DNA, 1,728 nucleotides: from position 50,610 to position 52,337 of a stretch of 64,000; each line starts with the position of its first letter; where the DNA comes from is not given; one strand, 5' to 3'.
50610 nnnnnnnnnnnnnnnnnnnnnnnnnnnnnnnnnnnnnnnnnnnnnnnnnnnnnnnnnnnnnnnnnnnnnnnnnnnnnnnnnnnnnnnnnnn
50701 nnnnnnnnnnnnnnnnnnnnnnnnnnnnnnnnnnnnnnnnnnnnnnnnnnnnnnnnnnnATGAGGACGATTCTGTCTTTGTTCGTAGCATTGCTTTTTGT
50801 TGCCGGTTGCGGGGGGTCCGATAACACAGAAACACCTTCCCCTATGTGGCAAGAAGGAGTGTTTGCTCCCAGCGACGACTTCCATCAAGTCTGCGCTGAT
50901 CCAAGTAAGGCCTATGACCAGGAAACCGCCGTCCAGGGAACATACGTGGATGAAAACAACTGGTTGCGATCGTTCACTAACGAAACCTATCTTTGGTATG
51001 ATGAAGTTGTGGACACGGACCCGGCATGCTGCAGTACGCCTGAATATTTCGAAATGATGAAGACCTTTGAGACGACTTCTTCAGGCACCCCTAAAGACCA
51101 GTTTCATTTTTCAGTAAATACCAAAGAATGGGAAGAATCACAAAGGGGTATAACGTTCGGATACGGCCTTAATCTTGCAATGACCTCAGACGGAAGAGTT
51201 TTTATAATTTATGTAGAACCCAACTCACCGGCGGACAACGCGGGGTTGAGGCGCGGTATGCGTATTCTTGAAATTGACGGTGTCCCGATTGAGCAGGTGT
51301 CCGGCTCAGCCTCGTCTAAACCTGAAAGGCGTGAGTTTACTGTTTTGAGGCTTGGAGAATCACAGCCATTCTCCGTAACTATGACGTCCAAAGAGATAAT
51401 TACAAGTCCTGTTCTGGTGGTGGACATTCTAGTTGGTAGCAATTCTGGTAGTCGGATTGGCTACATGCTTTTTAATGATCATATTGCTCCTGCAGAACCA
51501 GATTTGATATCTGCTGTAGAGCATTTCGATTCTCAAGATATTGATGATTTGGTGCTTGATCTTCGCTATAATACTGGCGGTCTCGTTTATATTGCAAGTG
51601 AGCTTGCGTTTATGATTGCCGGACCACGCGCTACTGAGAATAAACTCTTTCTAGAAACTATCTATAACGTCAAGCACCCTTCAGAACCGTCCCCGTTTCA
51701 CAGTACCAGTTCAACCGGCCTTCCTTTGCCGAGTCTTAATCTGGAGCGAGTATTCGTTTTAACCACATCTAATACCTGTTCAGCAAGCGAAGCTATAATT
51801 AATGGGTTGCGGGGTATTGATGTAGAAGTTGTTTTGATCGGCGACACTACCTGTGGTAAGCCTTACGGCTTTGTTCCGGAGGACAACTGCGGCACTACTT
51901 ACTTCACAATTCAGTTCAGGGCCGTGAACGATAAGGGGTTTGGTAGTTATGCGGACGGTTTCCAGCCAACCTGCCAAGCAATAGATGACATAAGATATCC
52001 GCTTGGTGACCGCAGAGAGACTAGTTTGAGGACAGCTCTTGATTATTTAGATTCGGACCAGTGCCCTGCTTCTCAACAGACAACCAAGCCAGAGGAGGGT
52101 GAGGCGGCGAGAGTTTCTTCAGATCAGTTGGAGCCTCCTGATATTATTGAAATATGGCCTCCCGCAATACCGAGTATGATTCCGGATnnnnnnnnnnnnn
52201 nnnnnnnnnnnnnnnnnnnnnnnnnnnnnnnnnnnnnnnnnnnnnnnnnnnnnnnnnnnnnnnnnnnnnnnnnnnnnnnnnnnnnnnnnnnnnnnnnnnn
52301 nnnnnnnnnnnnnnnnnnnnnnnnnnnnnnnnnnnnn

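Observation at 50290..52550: G12 homopolymer inside the promoter spacer of a horizontally acquired S41-peptidase lipoprotein gene: candidate phase-variation switch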

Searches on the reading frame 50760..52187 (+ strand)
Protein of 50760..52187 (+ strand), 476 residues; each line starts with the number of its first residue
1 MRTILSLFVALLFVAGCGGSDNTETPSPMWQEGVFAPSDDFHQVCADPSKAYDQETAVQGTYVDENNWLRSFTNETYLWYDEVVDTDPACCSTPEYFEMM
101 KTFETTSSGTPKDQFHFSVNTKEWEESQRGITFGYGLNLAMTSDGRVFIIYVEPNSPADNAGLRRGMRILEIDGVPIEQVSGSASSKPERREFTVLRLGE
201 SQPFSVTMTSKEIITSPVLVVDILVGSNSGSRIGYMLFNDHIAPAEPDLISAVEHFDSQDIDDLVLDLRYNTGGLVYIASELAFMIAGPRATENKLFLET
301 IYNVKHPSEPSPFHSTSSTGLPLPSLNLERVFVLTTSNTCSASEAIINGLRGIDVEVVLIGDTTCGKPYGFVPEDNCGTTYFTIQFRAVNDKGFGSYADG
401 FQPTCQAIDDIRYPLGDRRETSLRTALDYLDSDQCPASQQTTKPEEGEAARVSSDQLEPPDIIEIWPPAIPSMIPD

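Call 6: search_protein_families(library=pfam, proteins=[window:50760-52187:+], max_evalue=0.01)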
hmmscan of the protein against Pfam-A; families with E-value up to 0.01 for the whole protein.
window:50760-52187:+ (476 aa): 5 families
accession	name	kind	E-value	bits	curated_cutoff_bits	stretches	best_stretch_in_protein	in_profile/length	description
PF03572.23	Peptidase_S41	-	7.1e-13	48.9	24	1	232-367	1-124/165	Peptidase family S41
PF17820.7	PDZ_6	-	6.2e-08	32.7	27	1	149-180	2-33/54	PDZ domain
PF00595.29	PDZ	-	1.9e-07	31.8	23.2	1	132-181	9-61/81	PDZ domain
PF13180.12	PDZ_2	-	8e-05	23.3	27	1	139-181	7-48/80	PDZ domain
PF18294.6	Pept_S41_N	-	0.00077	19.7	25.9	1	65-95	2-33/49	Peptidase S41 N-terminal domain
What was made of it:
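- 50760..52190 (+): S41 (C-terminal-processing-type) serine peptidase lipoprotein with a PDZ domain, 476 aa. The lipobox Cys17 codon is at 50808-50810. Pfam (call 6).
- On Peptidase family S41 with PDZ domain: PF03572 scores 48.9 bits (cut-off 24) and PF17820/PF00595 are above cut-off (call 6).
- Checked: The gene (50760-52190, 476 aa) matches Pfam Peptidase_S41 (48.9 bits, cut-off 24) and PDZ (call 6).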

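Call 9: find_encoding_contigs(protein=window:50760-52187:+, flank=6000, max_places=10)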
Protein window:50760-52187:+ (476 aa): no gene with exactly this product is on record in the collection.

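Call 10: find_homologous_proteins(query=window:50760-52187:+)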
Query window:50760-52187:+ (476 aa): 7896 proteins with E <= 0.001 among 8000 candidates; the best 120 are listed.
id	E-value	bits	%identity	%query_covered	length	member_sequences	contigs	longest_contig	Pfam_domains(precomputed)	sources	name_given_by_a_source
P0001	0.0e+0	1097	100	100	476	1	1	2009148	PF17820.8,PF03572.24,PF00595.30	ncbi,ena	-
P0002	2.1e-276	935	88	99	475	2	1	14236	PF17820.8,PF03572.24,PF00595.30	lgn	-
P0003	2.0e-260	882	84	95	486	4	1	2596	PF17820.8,PF03572.24,PF00595.30,PF13180.13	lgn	-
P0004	7.7e-259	877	81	100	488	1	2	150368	PF17820.8,PF03572.24,PF00595.30,PF13180.13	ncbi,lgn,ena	-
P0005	5.0e-240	815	77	99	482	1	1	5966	PF17820.8,PF03572.24,PF00595.30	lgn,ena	-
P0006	7.1e-230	782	74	99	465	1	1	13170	PF17820.8,PF03572.24,PF00595.30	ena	-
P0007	8.9e-222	755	71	95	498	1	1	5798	PF03572.24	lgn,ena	-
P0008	2.5e-214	730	70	99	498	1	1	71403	PF03572.24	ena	-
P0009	1.9e-210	717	68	100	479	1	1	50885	PF17820.8,PF03572.24,PF00595.30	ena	-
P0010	6.0e-210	716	68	100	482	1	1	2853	PF17820.8,PF03572.24,PF00595.30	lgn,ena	-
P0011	6.6e-208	709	68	100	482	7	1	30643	PF17820.8,PF03572.24,PF00595.30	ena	-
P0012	4.4e-204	696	67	99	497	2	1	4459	PF03572.24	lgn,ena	-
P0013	2.5e-203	694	66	99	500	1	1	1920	PF17820.8,PF03572.24,PF00595.30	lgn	-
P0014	3.0e-201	687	66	99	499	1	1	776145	PF17820.8,PF03572.24,PF00595.30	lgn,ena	-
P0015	6.0e-198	676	65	100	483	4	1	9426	PF17820.8,PF03572.24,PF00595.30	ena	-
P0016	1.6e-196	672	63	99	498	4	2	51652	PF03572.24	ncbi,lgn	-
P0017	3.3e-196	671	64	99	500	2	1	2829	PF17820.8,PF03572.24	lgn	-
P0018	8.7e-192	656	61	99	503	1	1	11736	PF17820.8,PF03572.24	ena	-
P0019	5.1e-190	650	60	99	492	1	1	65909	PF17820.8,PF03572.24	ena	-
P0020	3.0e-189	648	64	100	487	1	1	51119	PF17820.8,PF03572.24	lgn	-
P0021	2.0e-188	645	63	95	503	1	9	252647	PF17820.8,PF03572.24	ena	-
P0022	3.3e-187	641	64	95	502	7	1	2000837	PF17820.8,PF03572.24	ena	-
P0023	6.4e-187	640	60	99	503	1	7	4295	PF17820.8,PF03572.24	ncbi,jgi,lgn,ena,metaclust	metaclust:\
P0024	2.9e-186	638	63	95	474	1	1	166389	PF17820.8,PF03572.24,PF00595.30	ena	-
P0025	2.0e-183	628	59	99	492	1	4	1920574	PF03572.24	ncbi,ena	-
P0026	2.5e-183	628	63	94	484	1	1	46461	PF03572.24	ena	-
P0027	3.2e-182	624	60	99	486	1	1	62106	PF03572.24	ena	-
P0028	7.0e-181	620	59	99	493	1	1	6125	PF17820.8,PF03572.24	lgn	-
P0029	5.3e-179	614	58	99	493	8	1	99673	PF17820.8,PF03572.24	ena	-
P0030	2.9e-157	542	58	92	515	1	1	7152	PF17820.8,PF03572.24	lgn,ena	-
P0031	3.0e-153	529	55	96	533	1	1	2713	PF03572.24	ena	-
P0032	6.9e-153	528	63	82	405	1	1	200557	PF17820.8,PF03572.24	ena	-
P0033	4.6e-152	525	54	97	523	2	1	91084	PF03572.24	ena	-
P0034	2.4e-150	519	54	97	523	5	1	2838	PF03572.24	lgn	-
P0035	1.1e-146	507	86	57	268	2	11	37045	PF03572.24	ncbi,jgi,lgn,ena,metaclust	metaclust:\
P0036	2.0e-141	490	51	96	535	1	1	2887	PF03572.24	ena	-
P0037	2.5e-141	490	56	87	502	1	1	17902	PF03572.24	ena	-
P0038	8.2e-138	478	53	90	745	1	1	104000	PF03572.24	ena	-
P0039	2.9e-137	476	55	85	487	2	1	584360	PF17820.8,PF03572.24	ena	-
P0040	2.0e-129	450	50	90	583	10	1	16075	PF17820.8,PF03572.24,PF00595.30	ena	-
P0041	3.4e-128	446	48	100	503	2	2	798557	PF03572.24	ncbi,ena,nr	ncbi:MAG: S41 family peptidase [Candidatus Dadabacteria bacterium]|nr:S41 family peptidase [Candidat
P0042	7.2e-127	442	54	86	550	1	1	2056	PF03572.24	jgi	-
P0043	1.2e-126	441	53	86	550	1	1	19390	PF03572.24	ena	-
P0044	1.3e-125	438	50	91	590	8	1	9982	PF17820.8,PF03572.24,PF00595.30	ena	-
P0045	1.3e-125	438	51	85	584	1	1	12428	PF18294.7,PF17820.8,PF03572.24,PF00595.30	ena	-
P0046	1.9e-125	437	49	91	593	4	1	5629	PF18294.7,PF17820.8,PF03572.24,PF00595.30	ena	-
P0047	3.5e-125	436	49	93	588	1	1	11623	PF17820.8,PF03572.24,PF00595.30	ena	-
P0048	7.5e-125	435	49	99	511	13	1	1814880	PF03572.24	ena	-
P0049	1.4e-124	434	80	50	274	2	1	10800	PF17820.8,PF00595.30,PF13180.13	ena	-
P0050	2.2e-124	434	48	99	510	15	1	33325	PF03572.24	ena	-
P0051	8.6e-124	432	49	95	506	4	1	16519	PF03572.24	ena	-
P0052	1.3e-123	431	46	99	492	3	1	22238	PF03572.24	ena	-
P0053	1.8e-123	431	50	91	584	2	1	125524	PF17820.8,PF03572.24,PF00595.30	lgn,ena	-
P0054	4.0e-123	430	49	92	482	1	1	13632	PF03572.24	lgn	-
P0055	1.0e-122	428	45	99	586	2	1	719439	PF17820.8,PF03572.24,PF00595.30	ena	-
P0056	1.5e-122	428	54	86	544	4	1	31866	PF03572.24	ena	-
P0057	2.1e-122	427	47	99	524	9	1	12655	PF03572.24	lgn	-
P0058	2.2e-122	427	50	88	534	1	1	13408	PF03572.24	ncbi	-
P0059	2.3e-122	427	47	95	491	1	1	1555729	PF03572.24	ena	-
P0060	2.6e-122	427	47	99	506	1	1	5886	PF03572.24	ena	-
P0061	3.8e-122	426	48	99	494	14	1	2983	PF03572.24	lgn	-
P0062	8.7e-122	425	51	89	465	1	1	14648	PF03572.24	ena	-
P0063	1.5e-121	424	48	96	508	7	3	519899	PF03572.24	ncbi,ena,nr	ncbi:MAG: peptidase [Candidatus Dadabacteria bacterium]|nr:peptidase [Candidatus Dadabacteria bacter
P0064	2.1e-121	424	50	86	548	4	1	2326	PF17820.8,PF03572.24,PF00595.30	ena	-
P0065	2.3e-121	424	51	94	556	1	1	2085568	PF03572.24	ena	-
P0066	3.0e-121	423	47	99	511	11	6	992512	PF03572.24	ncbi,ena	-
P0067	4.1e-121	423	48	92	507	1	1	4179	PF03572.24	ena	-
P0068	4.2e-121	423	52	86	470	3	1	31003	PF18294.7,PF03572.24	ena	-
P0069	1.1e-120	421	49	94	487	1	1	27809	PF03572.24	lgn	-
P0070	1.3e-120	421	50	89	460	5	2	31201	PF03572.24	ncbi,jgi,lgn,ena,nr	ncbi:MAG: S41 family peptidase [Candidatus Dadabacteria bacterium]|nr:S41 family peptidase [Candidat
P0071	1.7e-120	421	48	87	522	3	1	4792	PF18294.7,PF03572.24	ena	-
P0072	1.8e-120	421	49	92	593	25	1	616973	PF17820.8,PF03572.24,PF00595.30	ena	-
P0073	2.9e-120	420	46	96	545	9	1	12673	PF03572.24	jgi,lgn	-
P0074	3.1e-120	420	52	85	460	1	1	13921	PF03572.24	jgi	jgi:C-terminal processing protease CtpA/Prc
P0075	5.6e-120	419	46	99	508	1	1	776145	PF03572.24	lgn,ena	-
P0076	6.8e-120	419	49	92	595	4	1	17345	PF17820.8,PF03572.24,PF00595.30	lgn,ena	-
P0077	8.7e-120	419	48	92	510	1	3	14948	PF03572.24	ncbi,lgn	-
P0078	1.3e-119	418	47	87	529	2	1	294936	PF03572.24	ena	-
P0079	1.3e-119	418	49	94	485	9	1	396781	PF03572.24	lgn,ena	-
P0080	1.3e-119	418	49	90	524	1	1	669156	PF03572.24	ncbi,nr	ncbi:MAG: S41 family peptidase [Woeseiaceae bacterium]|nr:S41 family peptidase [Woeseiaceae bacteriu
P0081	1.9e-119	417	49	91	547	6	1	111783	PF03572.24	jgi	-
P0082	2.7e-119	417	50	85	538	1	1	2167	PF17820.8,PF03572.24,PF13180.13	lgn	-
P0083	3.0e-119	417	49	91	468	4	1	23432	PF17820.8,PF03572.24,PF00595.30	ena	-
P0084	5.3e-119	416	47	96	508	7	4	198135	PF03572.24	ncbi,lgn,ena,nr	ncbi:MAG: peptidase [Candidatus Dadabacteria bacterium]|nr:peptidase [Candidatus Dadabacteria bacter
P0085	7.6e-119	415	49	87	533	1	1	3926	PF03572.24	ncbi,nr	ncbi:MAG: peptidase [Pseudomonadales bacterium]|nr:peptidase [Pseudomonadales bacterium]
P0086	7.6e-119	415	50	89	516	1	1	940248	PF03572.24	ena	-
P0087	1.1e-118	415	52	87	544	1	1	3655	PF03572.24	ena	-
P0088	2.3e-118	414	51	86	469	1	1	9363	PF03572.24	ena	-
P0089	2.8e-118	414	46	96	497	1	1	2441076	PF03572.24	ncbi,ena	-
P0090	4.1e-118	413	51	86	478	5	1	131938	PF18294.7,PF03572.24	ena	-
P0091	4.1e-118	413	47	93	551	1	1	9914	PF03572.24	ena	-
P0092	4.1e-118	413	47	93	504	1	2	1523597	PF03572.24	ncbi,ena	-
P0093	4.3e-118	413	47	99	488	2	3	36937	PF03572.24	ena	-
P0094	4.7e-118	413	48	87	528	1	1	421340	PF03572.24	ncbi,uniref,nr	ncbi:S41 family peptidase [Aliikangiella coralliicola]|uniref:Peptidase n=1 Tax=Aliikangiella corall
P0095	4.7e-118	413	50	93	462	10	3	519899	PF03572.24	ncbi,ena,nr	ncbi:MAG: peptidase [Candidatus Dadabacteria bacterium]|nr:peptidase [Candidatus Dadabacteria bacter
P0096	6.5e-118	412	47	95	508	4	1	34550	PF03572.24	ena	-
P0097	8.0e-118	412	47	87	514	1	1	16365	PF03572.24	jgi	-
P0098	9.2e-118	412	44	95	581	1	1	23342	PF17820.8,PF03572.24,PF00595.30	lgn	-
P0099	1.9e-117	411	51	85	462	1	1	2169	PF03572.24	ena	-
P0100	1.9e-117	411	53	85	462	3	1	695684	PF03572.24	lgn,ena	-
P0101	1.9e-117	411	47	94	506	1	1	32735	PF03572.24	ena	-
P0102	3.4e-117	410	47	92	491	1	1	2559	PF03572.24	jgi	jgi:carboxyl-terminal processing protease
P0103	5.3e-117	409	48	91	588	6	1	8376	PF17820.8,PF03572.24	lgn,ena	-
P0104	7.0e-117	409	49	88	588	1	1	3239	PF17820.8,PF03572.24,PF00595.30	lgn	-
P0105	8.0e-117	409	47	98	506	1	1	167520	PF03572.24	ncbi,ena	-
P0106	8.5e-117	409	47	94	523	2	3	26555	PF03572.24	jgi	jgi:carboxyl-terminal processing protease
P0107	1.1e-116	408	44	97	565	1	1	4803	PF03572.24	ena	-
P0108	1.5e-116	408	46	92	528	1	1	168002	PF18294.7,PF03572.24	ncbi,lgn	-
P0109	1.6e-116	408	48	88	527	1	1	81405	PF18294.7,PF03572.24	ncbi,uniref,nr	ncbi:S41 family peptidase [Porticoccus sp. W117]|uniref:S41 family peptidase n=1 Tax=Porticoccus sp.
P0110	1.6e-116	408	48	88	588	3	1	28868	PF17820.8,PF03572.24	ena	-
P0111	1.7e-116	408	46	94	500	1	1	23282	PF18294.7,PF17820.8,PF03572.24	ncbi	-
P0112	1.8e-116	408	49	86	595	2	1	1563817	PF17820.8,PF03572.24,PF02368.25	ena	-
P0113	2.5e-116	407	48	96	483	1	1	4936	PF03572.24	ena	-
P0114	2.5e-116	407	46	99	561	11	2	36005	PF03572.24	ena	-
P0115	3.5e-116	407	51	86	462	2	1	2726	PF03572.24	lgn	-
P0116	5.2e-116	406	47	96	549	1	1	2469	PF03572.24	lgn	-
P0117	9.3e-116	405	47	88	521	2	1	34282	PF18294.7,PF03572.24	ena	-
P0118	1.1e-115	405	47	88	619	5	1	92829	PF03572.24,PF02368.25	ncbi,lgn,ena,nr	ncbi:MAG: peptidase [Gammaproteobacteria bacterium]|nr:peptidase [Gammaproteobacteria bacterium]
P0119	1.1e-115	405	46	89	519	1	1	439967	PF18294.7,PF03572.24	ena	-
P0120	1.2e-115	405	48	89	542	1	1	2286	PF18294.7,PF03572.24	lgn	-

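Call 11: find_encoding_contigs(protein=P0001, flank=5000, max_places=6)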
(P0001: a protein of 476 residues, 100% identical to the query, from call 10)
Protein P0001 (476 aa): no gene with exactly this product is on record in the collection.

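Call 12: find_encoding_contigs(protein=P0002, flank=5000, max_places=6)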
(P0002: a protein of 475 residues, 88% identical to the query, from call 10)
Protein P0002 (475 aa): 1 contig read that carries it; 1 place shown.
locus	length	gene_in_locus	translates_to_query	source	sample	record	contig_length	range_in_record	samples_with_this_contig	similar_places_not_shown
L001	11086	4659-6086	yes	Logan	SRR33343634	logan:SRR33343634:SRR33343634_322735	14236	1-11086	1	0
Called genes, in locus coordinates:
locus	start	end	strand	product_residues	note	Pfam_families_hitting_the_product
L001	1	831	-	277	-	?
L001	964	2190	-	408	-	PF00346:Complex1_49kDa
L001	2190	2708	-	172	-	PF00329:Complex1_30kDa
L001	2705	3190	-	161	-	PF01058:Oxidored_q6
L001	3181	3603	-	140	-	PF00507:Oxidored_q4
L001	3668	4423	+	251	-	PF02146:SIR2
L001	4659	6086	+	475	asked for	PF00595:PDZ (weak), PF17820:PDZ_6, PF03572:Peptidase_S41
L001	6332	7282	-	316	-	PF04166:PdxA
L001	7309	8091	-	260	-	PF01026:TatD_DNase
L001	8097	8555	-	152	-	PF22811:Zn_ribbon_NrdR, PF03477:ATP-cone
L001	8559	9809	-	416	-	PF00464:SHMT, PF00155:Aminotran_1_2 (weak), PF01212:Beta_elim_lyase (faint)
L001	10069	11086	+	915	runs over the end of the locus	PF00005:ABC_tran (faint), PF02463:SMC_N (faint), PF03193:RsgA_GTPase (faint), PF13191:AAA_16 (faint), PF13555:AAA_29 (faint), PF20703:nSTAND1 (faint), PF17760:UvrA_inter (weak), PF17755:UvrA_DNA-bind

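Call 13: find_encoding_contigs(protein=P0004, flank=5000, max_places=6)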
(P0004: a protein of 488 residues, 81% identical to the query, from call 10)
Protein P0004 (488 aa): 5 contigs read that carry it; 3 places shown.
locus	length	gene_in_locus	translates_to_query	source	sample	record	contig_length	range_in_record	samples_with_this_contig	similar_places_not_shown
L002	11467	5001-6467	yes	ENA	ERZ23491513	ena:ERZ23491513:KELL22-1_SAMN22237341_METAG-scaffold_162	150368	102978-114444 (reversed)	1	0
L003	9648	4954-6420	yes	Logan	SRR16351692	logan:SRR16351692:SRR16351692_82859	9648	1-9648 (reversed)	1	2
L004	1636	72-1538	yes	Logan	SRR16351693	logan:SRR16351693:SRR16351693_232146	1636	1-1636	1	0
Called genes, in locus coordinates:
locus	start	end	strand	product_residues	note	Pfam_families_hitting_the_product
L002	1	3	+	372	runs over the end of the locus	PF13433:Peripla_BP_5 (faint), PF13458:Peripla_BP_6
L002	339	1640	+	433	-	PF03447:NAD_binding_3, PF00742:Homoserine_dh, PF01842:ACT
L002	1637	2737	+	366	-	PF00989:PAS, PF13188:PAS_8 (weak), PF08448:PAS_4 (weak), PF13426:PAS_9, PF00512:HisKA, PF02518:HATPase_c, PF13589:HATPase_c_3 (weak), PF14501:HATPase_c_5 (weak), +1 more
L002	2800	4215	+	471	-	PF00072:Response_reg, PF00158:Sigma54_activat, PF14532:Sigma54_activ_2, PF07728:AAA_5 (weak), PF25601:AAA_lid_14, PF02954:HTH_8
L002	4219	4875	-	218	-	PF22935:RM44_endonuclase (faint), PF14622:Ribonucleas_3_3, PF00636:Ribonuclease_3, PF00035:dsrm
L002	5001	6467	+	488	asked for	PF00595:PDZ (weak), PF13180:PDZ_2 (weak), PF17820:PDZ_6, PF03572:Peptidase_S41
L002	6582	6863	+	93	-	PF02604:PhdYeFM_antitox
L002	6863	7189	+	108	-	PF05016:ParE_toxin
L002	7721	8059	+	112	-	PF00543:P-II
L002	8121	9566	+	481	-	PF03951:Gln-synt_N, PF00120:Gln-synt_C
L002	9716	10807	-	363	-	PF21687:T2SSK_1st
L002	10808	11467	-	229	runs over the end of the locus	PF07963:N_methyl, PF11612:T2SSJ (weak)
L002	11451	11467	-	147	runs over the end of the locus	-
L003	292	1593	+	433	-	PF03447:NAD_binding_3, PF00742:Homoserine_dh, PF01842:ACT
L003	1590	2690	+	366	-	PF00989:PAS, PF13188:PAS_8 (weak), PF08448:PAS_4 (weak), PF13426:PAS_9, PF00512:HisKA, PF02518:HATPase_c, PF13589:HATPase_c_3 (weak), PF14501:HATPase_c_5 (weak), +1 more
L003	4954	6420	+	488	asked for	PF00595:PDZ (weak), PF13180:PDZ_2 (weak), PF17820:PDZ_6, PF03572:Peptidase_S41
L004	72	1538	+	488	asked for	PF00595:PDZ (weak), PF13180:PDZ_2 (weak), PF17820:PDZ_6, PF03572:Peptidase_S41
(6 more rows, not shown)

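Call 19: find_encoding_contigs(protein=P0003, flank=5000, max_places=6)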
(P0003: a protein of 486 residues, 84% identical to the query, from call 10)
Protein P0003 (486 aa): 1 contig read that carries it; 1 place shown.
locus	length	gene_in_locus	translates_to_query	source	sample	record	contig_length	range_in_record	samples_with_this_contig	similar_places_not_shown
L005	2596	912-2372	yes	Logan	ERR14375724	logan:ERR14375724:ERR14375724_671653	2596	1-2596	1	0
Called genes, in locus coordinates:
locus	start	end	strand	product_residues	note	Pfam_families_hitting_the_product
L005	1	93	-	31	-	?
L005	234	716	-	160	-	-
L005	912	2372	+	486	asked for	PF00595:PDZ (weak), PF13180:PDZ_2 (weak), PF17820:PDZ_6, PF03572:Peptidase_S41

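Call 20: find_encoding_contigs(protein=P0005, flank=5000, max_places=6)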
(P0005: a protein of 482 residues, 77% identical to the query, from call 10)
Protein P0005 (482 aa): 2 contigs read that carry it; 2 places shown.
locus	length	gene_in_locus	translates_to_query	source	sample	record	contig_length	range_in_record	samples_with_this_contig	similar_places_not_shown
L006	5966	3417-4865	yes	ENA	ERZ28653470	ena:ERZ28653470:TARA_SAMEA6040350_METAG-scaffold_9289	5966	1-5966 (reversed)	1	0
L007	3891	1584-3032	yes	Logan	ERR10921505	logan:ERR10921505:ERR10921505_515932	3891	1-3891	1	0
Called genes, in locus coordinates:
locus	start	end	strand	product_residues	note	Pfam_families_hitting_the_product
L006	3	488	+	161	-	?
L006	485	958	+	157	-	PF13302:Acetyltransf_3 (weak), PF13673:Acetyltransf_10, PF00583:Acetyltransf_1, PF13508:Acetyltransf_7, PF08445:FR47 (weak)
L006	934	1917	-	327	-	PF00348:polyprenyl_synt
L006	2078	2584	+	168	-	PF02674:Colicin_V, PF27675:YCF81_N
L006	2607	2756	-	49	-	-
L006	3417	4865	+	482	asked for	PF00595:PDZ (weak), PF17820:PDZ_6, PF03572:Peptidase_S41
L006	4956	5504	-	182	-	-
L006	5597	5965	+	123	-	?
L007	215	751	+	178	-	PF02674:Colicin_V, PF27675:YCF81_N (weak)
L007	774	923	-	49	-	-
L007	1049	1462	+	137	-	-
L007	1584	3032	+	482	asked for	PF00595:PDZ (weak), PF17820:PDZ_6, PF03572:Peptidase_S41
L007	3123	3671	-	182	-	-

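Call 23: list_cluster_members(proteins=[P0001, P0004, P0016, P0025])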
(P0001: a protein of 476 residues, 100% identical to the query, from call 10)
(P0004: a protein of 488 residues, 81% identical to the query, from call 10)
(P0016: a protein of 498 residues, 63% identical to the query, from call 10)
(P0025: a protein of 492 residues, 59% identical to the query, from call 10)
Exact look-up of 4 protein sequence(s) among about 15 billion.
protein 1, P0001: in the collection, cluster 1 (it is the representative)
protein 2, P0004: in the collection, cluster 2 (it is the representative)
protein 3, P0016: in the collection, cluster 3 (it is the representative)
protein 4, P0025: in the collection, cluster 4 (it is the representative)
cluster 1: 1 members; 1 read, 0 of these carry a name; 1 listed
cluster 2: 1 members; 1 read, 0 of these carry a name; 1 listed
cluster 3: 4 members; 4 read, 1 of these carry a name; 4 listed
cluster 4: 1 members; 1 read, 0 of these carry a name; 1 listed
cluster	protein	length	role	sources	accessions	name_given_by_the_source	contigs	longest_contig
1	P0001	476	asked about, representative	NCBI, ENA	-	-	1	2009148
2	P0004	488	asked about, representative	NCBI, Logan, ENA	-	-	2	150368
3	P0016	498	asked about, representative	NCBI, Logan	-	-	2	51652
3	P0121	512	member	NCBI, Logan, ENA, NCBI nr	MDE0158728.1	MAG: S41 family peptidase [Candidatus Dadabacteria bacterium] | S41 family peptidase [Candidatus Dadabacteria bacterium]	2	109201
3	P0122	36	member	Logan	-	-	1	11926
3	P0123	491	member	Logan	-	-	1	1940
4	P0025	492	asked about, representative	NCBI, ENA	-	-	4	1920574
